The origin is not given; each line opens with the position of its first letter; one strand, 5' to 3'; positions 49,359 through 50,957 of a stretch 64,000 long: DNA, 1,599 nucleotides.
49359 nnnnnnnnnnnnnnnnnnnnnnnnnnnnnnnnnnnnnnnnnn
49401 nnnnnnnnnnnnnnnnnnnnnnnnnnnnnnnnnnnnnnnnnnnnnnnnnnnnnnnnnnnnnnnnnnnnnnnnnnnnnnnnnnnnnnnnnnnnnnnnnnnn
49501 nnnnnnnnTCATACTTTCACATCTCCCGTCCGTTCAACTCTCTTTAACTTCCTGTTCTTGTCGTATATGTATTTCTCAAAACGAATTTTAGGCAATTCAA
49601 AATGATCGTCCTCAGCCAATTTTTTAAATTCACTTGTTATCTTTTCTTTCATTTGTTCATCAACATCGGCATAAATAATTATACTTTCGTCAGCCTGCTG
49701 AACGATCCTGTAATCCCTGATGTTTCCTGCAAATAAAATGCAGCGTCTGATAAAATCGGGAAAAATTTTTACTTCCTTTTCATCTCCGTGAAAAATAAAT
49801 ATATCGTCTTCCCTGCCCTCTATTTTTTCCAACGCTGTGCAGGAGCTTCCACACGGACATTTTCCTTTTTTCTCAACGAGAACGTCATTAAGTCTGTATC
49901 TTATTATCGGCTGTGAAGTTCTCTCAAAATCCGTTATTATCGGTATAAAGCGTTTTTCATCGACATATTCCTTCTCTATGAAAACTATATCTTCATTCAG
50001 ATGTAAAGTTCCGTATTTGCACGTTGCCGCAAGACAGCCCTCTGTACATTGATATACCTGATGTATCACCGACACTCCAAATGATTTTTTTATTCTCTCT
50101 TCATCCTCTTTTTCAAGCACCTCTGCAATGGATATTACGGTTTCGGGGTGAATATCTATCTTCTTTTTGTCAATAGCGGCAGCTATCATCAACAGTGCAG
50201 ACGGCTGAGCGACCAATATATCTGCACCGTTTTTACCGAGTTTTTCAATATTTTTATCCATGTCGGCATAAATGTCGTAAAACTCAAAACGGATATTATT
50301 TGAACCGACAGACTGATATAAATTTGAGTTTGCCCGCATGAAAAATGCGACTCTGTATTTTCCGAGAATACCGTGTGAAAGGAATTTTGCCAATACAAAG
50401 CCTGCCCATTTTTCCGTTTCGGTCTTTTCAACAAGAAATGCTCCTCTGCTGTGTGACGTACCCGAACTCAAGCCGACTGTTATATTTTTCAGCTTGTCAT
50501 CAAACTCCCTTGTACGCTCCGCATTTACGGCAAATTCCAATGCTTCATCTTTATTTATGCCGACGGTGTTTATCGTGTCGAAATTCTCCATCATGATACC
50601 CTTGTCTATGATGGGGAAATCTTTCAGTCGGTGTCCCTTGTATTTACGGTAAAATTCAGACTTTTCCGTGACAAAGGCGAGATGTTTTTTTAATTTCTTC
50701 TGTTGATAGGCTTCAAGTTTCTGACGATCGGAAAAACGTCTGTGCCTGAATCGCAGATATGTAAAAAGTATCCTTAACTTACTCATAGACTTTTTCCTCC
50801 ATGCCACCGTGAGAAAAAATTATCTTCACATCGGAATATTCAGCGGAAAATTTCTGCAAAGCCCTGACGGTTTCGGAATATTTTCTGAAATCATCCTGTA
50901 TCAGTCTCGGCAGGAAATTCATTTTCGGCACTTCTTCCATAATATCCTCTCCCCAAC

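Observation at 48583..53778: Orphan five-gene operon: GT1 glycosyltransferase, 3beta-HSD-type SDR, MBL hydrolase, PaaK/LuxE-like adenylase and KAS-III-like condensing enzyme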

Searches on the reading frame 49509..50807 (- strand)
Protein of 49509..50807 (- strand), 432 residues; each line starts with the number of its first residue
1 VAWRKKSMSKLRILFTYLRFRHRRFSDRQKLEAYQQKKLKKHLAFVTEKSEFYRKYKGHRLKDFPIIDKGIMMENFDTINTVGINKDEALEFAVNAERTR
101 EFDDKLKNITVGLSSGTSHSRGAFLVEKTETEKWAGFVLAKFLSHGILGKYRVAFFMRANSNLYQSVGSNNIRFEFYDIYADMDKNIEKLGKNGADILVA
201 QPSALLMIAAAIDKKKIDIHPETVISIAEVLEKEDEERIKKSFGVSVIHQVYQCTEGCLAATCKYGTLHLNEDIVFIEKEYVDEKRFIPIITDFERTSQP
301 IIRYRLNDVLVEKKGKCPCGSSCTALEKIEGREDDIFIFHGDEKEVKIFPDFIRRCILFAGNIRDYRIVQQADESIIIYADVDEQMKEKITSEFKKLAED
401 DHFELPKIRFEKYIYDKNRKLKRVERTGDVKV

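Call 3: search_protein_families(library=pfam, proteins=[window:49509-50807:-], max_evalue=0.01)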
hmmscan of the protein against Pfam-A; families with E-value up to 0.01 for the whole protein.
window:49509-50807:- (432 aa): 1 family
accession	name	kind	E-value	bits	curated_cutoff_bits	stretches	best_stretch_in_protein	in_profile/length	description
PF00501.34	AMP-binding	-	0.0033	16.7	29.9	1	188-263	250-330/384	AMP-binding enzyme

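Call 4: search_protein_families(library=ncbifam, proteins=[window:49509-50807:-], max_evalue=0.01)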
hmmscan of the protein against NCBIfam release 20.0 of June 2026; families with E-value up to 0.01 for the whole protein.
window:49509-50807:- (432 aa): 8 families
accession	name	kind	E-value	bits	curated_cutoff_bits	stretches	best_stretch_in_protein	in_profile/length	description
TIGR02304.1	aden_form_hyp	equivalog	4.7e-151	503.6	251.9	1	10-426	2-426/430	F390 synthetase-related protein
NF045666.1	DVU1553_fam_AMP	equivalog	8.3e-19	67.8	300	1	24-332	16-330/331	DVU_1553 family AMP-dependent CoA ligase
NF041878.1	paak_haloarch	equivalog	1.1e-13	50.6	700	1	183-376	161-365/427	phenylacetate--CoA ligase PaaK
NF053551.1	FlxY_rubin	equivalog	1.3e-12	47.2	520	2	194-396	168-385/424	flexirubin biosynthesis putative acyl-CoA ligase FlxY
TIGR02155.1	PA_CoA_ligase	equivalog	1.1e-07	30.8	646.3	1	287-364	274-344/422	phenylacetate--CoA ligase PaaK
NF041217.1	BagE_FevW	exception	3.2e-07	29.7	800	1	228-323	201-302/424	bagremycin/ferroverdin synthetase BagE/FevW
TIGR03335.1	F390_ftsA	equivalog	2.9e-05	22.9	458.7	1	27-330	10-327/445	coenzyme F390 synthetase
TIGR01733.1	AA-adenyl-dom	subfamily_domain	0.0046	15.8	317.4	1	185-264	202-280/409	amino acid adenylation domain-containing protein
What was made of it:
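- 49509..50786 (-): PaaK-type ANL adenylate-forming enzyme, 425 aa; member of TIGR02304 'F390 synthetase-related protein'. TIGR02304 scores 503.6 bits, above the 251.9 cut-off (call 4).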

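Call 8: find_homologous_proteins(query=window:49509-50807:-, max_evalue=0.00001)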
Query window:49509-50807:- (432 aa): 3424 proteins with E <= 0.00001 among 8000 candidates; the best 120 are listed.
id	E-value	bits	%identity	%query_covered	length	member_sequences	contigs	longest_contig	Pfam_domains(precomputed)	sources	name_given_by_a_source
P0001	6.4e-261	883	92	98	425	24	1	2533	-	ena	-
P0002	3.1e-250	848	89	97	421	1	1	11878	-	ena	-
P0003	5.3e-250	847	89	97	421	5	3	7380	-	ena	-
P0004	2.8e-249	845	89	97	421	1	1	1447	-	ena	-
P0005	4.0e-248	841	89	97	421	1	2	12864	-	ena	-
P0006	4.3e-248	841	88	98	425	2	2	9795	-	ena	-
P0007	1.2e-247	840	89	97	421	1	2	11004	-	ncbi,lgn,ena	-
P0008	1.3e-247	840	88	97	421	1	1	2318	-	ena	-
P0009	2.0e-247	839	89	97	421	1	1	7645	-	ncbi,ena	-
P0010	2.1e-247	839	89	97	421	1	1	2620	-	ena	-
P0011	3.0e-247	838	88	97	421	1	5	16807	-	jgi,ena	-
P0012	3.0e-247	838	89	97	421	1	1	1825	-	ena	-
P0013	3.0e-247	838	88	97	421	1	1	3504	-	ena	-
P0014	3.4e-247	838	88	97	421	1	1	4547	-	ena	-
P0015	4.0e-247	838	88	97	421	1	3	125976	-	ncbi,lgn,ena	-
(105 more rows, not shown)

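Call 9: find_encoding_contigs(protein=window:49509-50807:-, flank=10000, max_places=6)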
Protein window:49509-50807:- (432 aa): no gene with exactly this product is on record in the collection.

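Call 12: find_related_loci(query=A1, collection=genome_contigs, flank=8000)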
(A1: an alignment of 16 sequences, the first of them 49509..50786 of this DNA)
Query A1 (425 aa) in genome_contigs; peptide patterns used: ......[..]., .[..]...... (x = any residue, [..] = any of these).
599 stretches matched a pattern (row limit reached: there are more); 480 encode a relative of the query (tblastn E <= 1e-3); the best 80 are kept; 80 distinct loci.
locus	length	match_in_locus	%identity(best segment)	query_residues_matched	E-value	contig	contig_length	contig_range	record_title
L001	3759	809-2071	88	1-421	0e+0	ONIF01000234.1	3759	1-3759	uncultured Clostridiales bacterium isolate RUG327 genome assembly, contig: scaffold_13930, whole genome shotgun sequence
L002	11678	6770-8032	89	1-421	0e+0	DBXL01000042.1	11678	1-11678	MAG TPA_asm: Ruminococcaceae bacterium UBA1213 UBA1213_contig_295650, whole genome shotgun sequence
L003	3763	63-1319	86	1-419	0e+0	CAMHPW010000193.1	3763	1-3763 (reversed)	MAG: uncultured Clostridia bacterium isolate SRR11784283_bin.31_metaWRAP_v1.3_MAG genome assembly, contig: ERZ12203019.3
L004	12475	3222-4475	78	2-419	0e+0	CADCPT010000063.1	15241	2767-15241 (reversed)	MAG: uncultured Ruminococcus sp. isolate RUG14860 genome assembly, contig: RUG14860_asm_63, whole genome shotgun sequenc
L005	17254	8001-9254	77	2-419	0e+0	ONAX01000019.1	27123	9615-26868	uncultured Clostridiales bacterium isolate RUG132 genome assembly, contig: scaffold_1579, whole genome shotgun sequence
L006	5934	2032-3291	69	2-420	0e+0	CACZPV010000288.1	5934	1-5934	MAG: uncultured Ruminococcus sp. isolate RUG12837 genome assembly, contig: RUG12837_asm_288, whole genome shotgun sequen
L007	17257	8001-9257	67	2-419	0e+0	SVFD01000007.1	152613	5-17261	MAG: Lachnospiraceae bacterium isolate SIG323 NODE_395_length_152613_cov_4.915704, whole genome shotgun sequence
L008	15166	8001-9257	66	2-419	0e+0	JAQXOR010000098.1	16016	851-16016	MAG: Lachnospiraceae bacterium isolate SUG1384 k141_102268, whole genome shotgun sequence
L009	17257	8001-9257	66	2-419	0e+0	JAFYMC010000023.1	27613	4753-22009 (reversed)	MAG: Lachnospiraceae bacterium isolate RGIG7215 Water_buffalos_Cecum-1__c534126, whole genome shotgun sequence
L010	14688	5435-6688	67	2-418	0e+0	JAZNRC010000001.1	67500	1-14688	MAG: Lachnospiraceae bacterium isolate T1900044820_TS20190286.MAGScoT_cleanbin_000012 SGB_2838_k141_589178, whole genome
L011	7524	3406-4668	65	2-421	0e+0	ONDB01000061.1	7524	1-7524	uncultured Clostridiales bacterium isolate RUG183 genome assembly, contig: k87_9129954, whole genome shotgun sequence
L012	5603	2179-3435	66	2-419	0e+0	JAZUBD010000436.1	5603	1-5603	MAG: Lachnospiraceae bacterium isolate T1900045317_YK20190006.MAGScoT_cleanbin_000123 SGB_6323_k141_1005792, whole genom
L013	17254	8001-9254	66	2-418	0e+0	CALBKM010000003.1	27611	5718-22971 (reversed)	MAG TPA_asm: uncultured Clostridia bacterium isolate SRR6425825_bin.43_CONCOCT_v1.1_MAG genome assembly, contig: ERZ1767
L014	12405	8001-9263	64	2-421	0e+0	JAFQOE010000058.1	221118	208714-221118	MAG: Lachnospiraceae bacterium isolate RGIG1998 Goat_Colon-1__c468, whole genome shotgun sequence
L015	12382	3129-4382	67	2-418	0e+0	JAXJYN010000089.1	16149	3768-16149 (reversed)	MAG: Acutalibacteraceae bacterium isolate DOME_MAG_7826 7826_C0519_k141_187975, whole genome shotgun sequence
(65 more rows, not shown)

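Call 16: search_solved_structures(query=window:49509-50786:-, max_evalue=0.001)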
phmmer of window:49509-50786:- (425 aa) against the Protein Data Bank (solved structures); distinct sequences matched with E-value up to 0.001: 4.
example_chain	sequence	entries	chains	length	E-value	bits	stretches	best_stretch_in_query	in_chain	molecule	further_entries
4r1l_A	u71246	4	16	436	2.6e-11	46.5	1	187-404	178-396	Phenylacetate-coenzyme A ligase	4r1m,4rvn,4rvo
9s3l_A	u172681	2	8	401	1.3e-08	37.5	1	216-380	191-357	Phenylacetate-CoA ligase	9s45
6hdw_A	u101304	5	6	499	0.00026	23.4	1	278-349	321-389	2-hydroxyisobutyryl-CoA synthetase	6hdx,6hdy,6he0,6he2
6wuq_A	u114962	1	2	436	0.00071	22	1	216-315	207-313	AjiA1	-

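Call 30: search_dna_similar(query=window:49509-50786:-, collection=plasmids, mode=protein, max_evalue=1e-10, max_rows=25)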
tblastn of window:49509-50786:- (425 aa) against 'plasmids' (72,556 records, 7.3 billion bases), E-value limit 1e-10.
Records with a match: 51; places in all: 54; records where one place covers at least 80% of the query: 45.
Best place of each record, by identity: <60% 51.
By first word of the organism name: Ketogulonicigenium 5; Rhizobium 4; Arthrobacter 4; Bacillus 3; Pseudomonas 3; Shinella 3; Haloarcula 3; Escherichia 2; Paracoccus 2; Ralstonia 2; and 17 more.
By predicted mobility (MOB-suite, as given by PLSDB): non-mobilizable 33; conjugative 15; mobilizable 3.
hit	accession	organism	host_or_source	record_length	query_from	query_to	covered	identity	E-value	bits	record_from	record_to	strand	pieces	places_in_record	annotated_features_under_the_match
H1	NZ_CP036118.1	Bacillus mycoides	cell culture,soil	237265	1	418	98%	48.5%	3e-113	372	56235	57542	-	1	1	F390 synthetase-related protein | MBL fold metallo-hydrolase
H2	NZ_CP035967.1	Bacillus mycoides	cell culture,soil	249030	1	418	98%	48.5%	3e-113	372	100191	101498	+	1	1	F390 synthetase-related protein | MBL fold metallo-hydrolase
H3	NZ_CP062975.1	Pontibacillus sp. ALD_SL1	mangrove mud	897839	1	421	99%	47.9%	1e-113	373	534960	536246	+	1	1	F390 synthetase-related protein | MBL fold metallo-hydrolase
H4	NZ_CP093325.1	Bacillus sp. N5-665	whole organism,peat soil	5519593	1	418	98%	48.2%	1e-112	370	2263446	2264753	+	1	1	none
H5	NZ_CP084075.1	Fusobacterium vincentii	-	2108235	4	419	98%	47.7%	2e-116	381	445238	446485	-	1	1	none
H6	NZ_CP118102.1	Paenibacillus urinalis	Homo sapiens,blood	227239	19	419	94%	43.1%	8e-101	336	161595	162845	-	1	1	F390 synthetase-related protein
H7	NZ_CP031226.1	Pseudomonas amygdali pv. lachrymans str. M301315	-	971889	1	417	98%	38.9%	1e-76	266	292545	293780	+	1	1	F390 synthetase-related protein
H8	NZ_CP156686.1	Burkholderia stagnalis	Bacterial cells,soils collected in ...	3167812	1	376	88%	41.0%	4e-93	314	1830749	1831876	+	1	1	none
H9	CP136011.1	Pseudomonas sp. FeN3W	cell culture,marine sediment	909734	1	382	90%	39.9%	2e-79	274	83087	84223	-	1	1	adenylate-forming enzyme | MBL fold metallo-hydrolase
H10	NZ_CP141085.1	Escherichia coli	Homo sapiens,Infected Human Urine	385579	1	390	92%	39.0%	3e-88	300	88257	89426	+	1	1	F390 synthetase-related protein | MBL fold metallo-hydrolase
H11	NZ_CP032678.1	Pseudomonas sp. Leaf58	Arabidopsis,whole organism,phyllosphere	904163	1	417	98%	36.3%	8e-75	261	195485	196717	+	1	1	F390 synthetase-related protein | MBL fold metallo-hydrolase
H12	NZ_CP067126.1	Paracoccus alcaliphilus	whole organism,soil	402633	7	418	97%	36.3%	2e-75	263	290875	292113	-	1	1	F390 synthetase-related protein | MBL fold metallo-hydrolase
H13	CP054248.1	Escherichia coli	Homo sapiens,bone infection of foot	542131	1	390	92%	38.2%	3e-57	308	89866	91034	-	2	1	MBL fold metallo-hydrolase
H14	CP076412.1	Ralstonia wenshanensis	soil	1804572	5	363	84%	41.2%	8e-80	275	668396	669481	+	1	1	CoF synthetase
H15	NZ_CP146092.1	Ralstonia sp. RRA.1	-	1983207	5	363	84%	40.8%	1e-83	286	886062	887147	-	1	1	none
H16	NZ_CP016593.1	Ketogulonicigenium vulgare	cell culture,China: Zibo, Shandong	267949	8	417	96%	35.6%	3e-78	271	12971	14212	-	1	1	F390 synthetase-related protein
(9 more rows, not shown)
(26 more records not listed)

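Call 31: get_annotated_region(hit=H10, flank=9000)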
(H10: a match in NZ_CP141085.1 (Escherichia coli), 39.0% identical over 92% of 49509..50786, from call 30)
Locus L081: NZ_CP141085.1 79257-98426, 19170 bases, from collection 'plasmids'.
description: Escherichia coli strain KE48 plasmid unnamed1, complete sequence
organism: Escherichia coli (NCBI taxid 562)
taxonomy: Bacteria; Pseudomonadota; Gammaproteobacteria; Enterobacterales; Enterobacteriaceae; Escherichia; Escherichia coli
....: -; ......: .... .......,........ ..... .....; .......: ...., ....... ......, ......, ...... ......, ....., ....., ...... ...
typing (MOB-suite, as given by PLSDB): non-mobilizable
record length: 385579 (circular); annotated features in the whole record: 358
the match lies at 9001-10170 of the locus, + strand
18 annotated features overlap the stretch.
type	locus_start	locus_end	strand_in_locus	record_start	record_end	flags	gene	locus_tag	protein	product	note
CDS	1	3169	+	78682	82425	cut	narG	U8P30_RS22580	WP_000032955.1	nitrate reductase subunit alpha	GO:0009061 - anaerobic respiration [Evidence IEA]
CDS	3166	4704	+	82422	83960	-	narH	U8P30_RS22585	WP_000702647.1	nitrate reductase subunit beta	GO:0009061 - anaerobic respiration [Evidence IEA]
CDS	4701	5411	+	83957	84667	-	narJ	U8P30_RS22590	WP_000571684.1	nitrate reductase molybdenum cofactor assembly chaperone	GO:0051131 - chaperone-mediated protein complex assembly [Evidence IEA]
CDS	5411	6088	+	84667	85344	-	narI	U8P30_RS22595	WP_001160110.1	respiratory nitrate reductase subunit gamma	GO:0019645 - anaerobic electron transport chain [Evidence IEA]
CDS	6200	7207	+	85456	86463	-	-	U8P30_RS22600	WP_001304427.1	3-oxoacyl-[acyl-carrier-protein] synthase III C-terminal domain-containing protein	-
CDS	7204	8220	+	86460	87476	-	-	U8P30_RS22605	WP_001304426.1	NAD(P)-dependent oxidoreductase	-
CDS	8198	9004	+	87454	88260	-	-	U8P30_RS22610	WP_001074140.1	MBL fold metallo-hydrolase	-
CDS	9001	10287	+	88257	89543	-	-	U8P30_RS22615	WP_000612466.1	F390 synthetase-related protein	-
CDS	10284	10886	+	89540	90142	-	-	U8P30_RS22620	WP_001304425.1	phosphatase PAP2 family protein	-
CDS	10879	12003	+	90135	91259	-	-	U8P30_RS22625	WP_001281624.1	sterol desaturase family protein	GO:0008610 - lipid biosynthetic process [Evidence IEA]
CDS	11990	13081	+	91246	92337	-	-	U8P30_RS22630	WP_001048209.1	acyl-CoA desaturase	GO:0006633 - fatty acid biosynthetic process [Evidence IEA]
CDS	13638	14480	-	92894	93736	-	purU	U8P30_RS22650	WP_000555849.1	formyltetrahydrofolate deformylase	GO:0009152 - purine ribonucleotide biosynthetic process [Evidence IEA]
CDS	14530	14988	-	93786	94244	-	ychJ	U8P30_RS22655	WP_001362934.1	YchJ family protein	-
CDS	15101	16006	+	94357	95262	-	rssA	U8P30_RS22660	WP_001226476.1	patatin-like phospholipase RssA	GO:0006629 - lipid metabolic process [Evidence IEA]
CDS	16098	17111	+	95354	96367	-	rssB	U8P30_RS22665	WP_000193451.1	two-component system response regulator RssB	GO:0000160 - phosphorelay signal transduction system [Evidence IEA]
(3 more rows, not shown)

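Call 32: get_annotated_region(hit=H1, flank=9000)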
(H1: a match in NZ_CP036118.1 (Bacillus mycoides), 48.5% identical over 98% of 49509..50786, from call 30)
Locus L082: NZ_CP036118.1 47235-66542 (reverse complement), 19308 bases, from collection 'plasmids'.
description: Bacillus mycoides strain JAS481 plasmid p237
organism: Bacillus mycoides (NCBI taxid 1405)
taxonomy: Bacteria; Bacillota; Bacilli; Bacillales; Bacillaceae; Bacillus; Bacillus mycoides
host: -; source: cell culture,soil; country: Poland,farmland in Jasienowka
typing (MOB-suite, as given by PLSDB): conjugative; replicon rep_cluster_1869; relaxase MOBP; mating-pair formation MPF_T
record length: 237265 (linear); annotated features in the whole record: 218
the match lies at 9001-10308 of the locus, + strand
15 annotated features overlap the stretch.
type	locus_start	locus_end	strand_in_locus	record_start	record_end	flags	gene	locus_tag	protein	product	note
CDS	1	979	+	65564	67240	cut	-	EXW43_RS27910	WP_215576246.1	hypothetical protein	-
CDS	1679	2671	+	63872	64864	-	-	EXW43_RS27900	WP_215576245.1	hypothetical protein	-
CDS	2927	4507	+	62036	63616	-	-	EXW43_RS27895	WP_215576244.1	M56 family metallopeptidase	-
CDS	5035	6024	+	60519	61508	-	-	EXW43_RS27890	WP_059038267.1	beta-ketoacyl-ACP synthase III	-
CDS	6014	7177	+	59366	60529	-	-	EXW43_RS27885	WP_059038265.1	ATP-grasp domain-containing protein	-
CDS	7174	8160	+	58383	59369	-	-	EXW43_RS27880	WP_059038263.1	NAD(P)-dependent oxidoreductase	-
CDS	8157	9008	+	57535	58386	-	-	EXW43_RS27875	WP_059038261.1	MBL fold metallo-hydrolase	-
CDS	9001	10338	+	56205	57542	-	-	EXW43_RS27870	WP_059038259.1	F390 synthetase-related protein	-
CDS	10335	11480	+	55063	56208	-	-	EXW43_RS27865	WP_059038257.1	hypothetical protein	-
CDS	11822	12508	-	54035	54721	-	-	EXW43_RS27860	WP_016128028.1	IS6 family transposase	-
CDS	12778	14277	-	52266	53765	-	-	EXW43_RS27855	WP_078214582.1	spore germination protein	GO:0009847 - spore germination [Evidence IEA]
CDS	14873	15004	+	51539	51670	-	-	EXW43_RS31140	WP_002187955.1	hypothetical protein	-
CDS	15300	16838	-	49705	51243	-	-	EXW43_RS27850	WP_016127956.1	thiol-activated cytolysin family protein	-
CDS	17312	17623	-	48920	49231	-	-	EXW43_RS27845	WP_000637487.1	heavy metal-binding domain-containing protein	-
CDS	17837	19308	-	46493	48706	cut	-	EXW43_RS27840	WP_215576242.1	cell wall-binding protein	-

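Call 33: get_annotated_region(hit=H7, flank=9000)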
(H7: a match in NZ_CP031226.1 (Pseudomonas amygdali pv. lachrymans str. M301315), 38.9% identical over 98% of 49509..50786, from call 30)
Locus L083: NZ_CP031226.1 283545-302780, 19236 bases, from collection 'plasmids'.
description: Pseudomonas amygdali pv. lachrymans str. M301315 plasmid pMPPla107, complete sequence
organism: Pseudomonas amygdali pv. lachrymans str. M301315 (NCBI taxid 629260)
taxonomy: Bacteria; Pseudomonadota; Gammaproteobacteria; Pseudomonadales; Pseudomonadaceae; Pseudomonas; Pseudomonas amygdali; Pseudomonas amygdali pv. lachrymans str. M301315
host: -; source: -; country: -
typing (MOB-suite, as given by PLSDB): non-mobilizable; replicon rep_cluster_1322; mating-pair formation MPF_I
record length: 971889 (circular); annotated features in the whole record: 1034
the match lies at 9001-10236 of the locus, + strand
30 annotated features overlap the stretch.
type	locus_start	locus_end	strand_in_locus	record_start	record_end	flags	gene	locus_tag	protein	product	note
CDS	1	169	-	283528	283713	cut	-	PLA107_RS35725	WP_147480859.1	hypothetical protein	-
CDS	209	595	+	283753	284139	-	-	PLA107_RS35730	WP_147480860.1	hypothetical protein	-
CDS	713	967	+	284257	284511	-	-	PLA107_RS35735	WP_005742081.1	helix-turn-helix transcriptional regulator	-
CDS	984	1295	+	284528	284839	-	-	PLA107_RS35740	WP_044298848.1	hypothetical protein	-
CDS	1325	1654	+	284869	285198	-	-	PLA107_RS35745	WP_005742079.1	hypothetical protein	-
CDS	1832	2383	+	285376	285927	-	-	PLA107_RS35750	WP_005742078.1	hypothetical protein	-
CDS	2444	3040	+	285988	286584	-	-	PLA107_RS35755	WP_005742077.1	hypothetical protein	-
CDS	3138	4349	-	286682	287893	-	-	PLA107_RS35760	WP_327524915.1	ADP-ribosylglycohydrolase family protein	-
CDS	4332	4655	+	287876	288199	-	-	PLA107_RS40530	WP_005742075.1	hypothetical protein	-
CDS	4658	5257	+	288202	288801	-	-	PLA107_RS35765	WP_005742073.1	hypothetical protein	-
CDS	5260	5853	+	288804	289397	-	-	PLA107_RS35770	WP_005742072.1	hypothetical protein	-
CDS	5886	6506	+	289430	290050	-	-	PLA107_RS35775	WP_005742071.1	hypothetical protein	-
CDS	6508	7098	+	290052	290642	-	-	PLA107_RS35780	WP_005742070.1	hypothetical protein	-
CDS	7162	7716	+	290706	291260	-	-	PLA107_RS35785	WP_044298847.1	hypothetical protein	-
CDS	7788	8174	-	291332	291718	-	-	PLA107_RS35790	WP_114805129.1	hypothetical protein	-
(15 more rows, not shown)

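Call 41: get_annotated_region(hit=H12, flank=7000)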
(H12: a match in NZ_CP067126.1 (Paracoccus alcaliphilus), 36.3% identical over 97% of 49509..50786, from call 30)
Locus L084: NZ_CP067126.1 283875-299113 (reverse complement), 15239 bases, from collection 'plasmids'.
description: Paracoccus alcaliphilus strain TK 1015 = DSM 8512 plasmid p402633, complete sequence
organism: Paracoccus alcaliphilus (NCBI taxid 34002)
taxonomy: Bacteria; Pseudomonadota; Alphaproteobacteria; Rhodobacterales; Paracoccaceae; Paracoccus; Paracoccus alcaliphilus
host: -; source: whole organism,soil; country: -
typing (MOB-suite, as given by PLSDB): non-mobilizable
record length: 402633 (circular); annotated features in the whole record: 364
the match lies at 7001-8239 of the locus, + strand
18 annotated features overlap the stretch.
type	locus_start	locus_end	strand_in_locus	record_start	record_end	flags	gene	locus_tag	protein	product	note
CDS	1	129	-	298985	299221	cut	-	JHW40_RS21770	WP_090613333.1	phosphopantetheine-binding protein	-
CDS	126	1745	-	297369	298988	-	-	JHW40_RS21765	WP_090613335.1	AMP-binding protein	-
CDS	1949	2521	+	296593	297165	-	-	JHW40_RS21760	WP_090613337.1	cytochrome b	GO:0022904 - respiratory electron transport chain [Evidence IEA]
CDS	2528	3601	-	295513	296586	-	-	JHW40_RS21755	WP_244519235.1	sulfotransferase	-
CDS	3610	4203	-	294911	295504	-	-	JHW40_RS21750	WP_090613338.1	TetR/AcrR family transcriptional regulator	GO:0006355 - regulation of DNA-templated transcription [Evidence IEA]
CDS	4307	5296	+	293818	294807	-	-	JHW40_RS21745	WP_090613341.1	3-oxoacyl-[acyl-carrier-protein] synthase III C-terminal domain-containing protein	-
CDS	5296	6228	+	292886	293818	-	-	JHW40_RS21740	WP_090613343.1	NAD-dependent epimerase/dehydratase family protein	-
CDS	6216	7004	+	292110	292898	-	-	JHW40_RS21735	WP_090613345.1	MBL fold metallo-hydrolase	-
CDS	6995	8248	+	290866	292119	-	-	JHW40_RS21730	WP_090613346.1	F390 synthetase-related protein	-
CDS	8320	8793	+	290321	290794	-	-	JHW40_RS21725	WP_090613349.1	Lrp/AsnC family transcriptional regulator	-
CDS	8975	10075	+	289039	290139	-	-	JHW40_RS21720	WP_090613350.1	sulfate/molybdate ABC transporter ATP-binding protein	-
CDS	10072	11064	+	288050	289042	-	-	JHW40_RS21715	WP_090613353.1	sulfate ABC transporter substrate-binding protein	GO:0008272 - sulfate transport [Evidence IEA]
CDS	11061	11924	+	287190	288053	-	cysT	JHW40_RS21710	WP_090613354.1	sulfate ABC transporter permease subunit CysT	GO:0008272 - sulfate transport [Evidence IEA]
CDS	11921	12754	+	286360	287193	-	cysW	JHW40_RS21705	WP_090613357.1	sulfate ABC transporter permease subunit CysW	GO:0008272 - sulfate transport [Evidence IEA]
CDS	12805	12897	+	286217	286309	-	-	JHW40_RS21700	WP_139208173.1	inorganic diphosphatase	-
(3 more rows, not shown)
